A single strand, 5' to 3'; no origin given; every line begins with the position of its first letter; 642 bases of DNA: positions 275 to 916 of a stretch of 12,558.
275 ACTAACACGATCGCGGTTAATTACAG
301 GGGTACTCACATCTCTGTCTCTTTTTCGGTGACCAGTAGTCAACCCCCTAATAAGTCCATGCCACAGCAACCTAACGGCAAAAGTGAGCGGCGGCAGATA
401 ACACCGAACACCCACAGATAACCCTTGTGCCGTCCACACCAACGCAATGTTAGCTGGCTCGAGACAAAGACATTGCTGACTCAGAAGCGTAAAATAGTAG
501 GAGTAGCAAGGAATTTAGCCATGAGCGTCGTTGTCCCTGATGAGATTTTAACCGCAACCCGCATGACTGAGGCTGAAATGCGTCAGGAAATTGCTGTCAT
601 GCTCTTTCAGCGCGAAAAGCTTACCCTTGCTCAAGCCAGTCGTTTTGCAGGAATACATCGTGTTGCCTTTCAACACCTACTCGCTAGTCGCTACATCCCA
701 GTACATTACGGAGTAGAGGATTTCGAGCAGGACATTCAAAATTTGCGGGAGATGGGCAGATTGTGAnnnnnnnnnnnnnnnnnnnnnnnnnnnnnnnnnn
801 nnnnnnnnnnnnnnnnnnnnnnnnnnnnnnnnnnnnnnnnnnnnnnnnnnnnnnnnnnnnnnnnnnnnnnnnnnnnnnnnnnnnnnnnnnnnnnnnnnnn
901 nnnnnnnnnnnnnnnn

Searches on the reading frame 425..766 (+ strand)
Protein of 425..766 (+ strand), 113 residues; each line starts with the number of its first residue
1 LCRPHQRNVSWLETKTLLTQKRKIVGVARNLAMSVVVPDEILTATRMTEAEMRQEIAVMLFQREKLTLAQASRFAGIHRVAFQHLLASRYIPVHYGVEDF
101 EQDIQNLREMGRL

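Call 6: search_protein_families(library=pfam, proteins=[window:425-766:+], max_evalue=0.01)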
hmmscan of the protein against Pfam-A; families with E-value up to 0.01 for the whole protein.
window:425-766:+ (113 aa): 1 family
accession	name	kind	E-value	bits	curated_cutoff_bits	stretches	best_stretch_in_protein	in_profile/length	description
PF03683.19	UPF0175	-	1.3e-23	82.9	27.9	1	37-106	1-75/75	Uncharacterised protein family (UPF0175)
